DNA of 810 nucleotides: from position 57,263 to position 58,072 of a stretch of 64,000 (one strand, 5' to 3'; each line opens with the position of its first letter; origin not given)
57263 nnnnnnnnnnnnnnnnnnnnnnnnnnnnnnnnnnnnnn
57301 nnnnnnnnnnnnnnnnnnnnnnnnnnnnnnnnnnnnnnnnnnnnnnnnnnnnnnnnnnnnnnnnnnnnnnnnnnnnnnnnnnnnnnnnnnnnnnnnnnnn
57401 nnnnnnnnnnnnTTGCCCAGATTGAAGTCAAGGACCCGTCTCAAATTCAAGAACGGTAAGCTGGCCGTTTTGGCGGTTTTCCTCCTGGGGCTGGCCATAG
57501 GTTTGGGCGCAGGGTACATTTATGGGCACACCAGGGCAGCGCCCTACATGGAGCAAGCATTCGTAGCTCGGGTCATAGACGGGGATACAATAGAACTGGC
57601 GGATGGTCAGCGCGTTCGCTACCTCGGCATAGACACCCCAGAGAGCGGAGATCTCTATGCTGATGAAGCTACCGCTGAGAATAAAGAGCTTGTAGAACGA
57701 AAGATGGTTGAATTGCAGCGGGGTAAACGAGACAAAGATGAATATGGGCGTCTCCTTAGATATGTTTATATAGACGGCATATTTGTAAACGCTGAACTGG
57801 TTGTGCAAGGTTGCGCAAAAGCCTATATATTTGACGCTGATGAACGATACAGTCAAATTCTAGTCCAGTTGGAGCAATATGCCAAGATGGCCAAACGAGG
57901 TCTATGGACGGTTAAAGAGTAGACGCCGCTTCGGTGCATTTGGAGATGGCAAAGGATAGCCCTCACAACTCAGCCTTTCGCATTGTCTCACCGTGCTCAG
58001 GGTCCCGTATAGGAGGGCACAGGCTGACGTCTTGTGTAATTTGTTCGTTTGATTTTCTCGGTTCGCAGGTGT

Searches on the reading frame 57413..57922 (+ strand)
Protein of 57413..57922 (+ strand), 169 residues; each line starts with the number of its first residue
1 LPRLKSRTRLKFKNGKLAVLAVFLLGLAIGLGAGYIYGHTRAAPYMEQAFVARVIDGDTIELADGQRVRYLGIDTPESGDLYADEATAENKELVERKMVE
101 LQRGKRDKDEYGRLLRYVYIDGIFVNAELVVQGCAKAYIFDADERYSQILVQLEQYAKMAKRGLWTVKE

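Call 17: search_protein_families(library=pfam, proteins=[window:57413-57922:+], max_evalue=10)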
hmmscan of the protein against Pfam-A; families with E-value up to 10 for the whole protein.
window:57413-57922:+ (169 aa): 2 families
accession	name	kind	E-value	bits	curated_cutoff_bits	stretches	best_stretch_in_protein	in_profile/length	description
PF00565.23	SNase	-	1.5e-19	70.9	21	1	67-166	1-106/107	Staphylococcal nuclease homologue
PF03420.18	Peptidase_S77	-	0.13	12.2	27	1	85-132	11-58/198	Prohead core protein serine protease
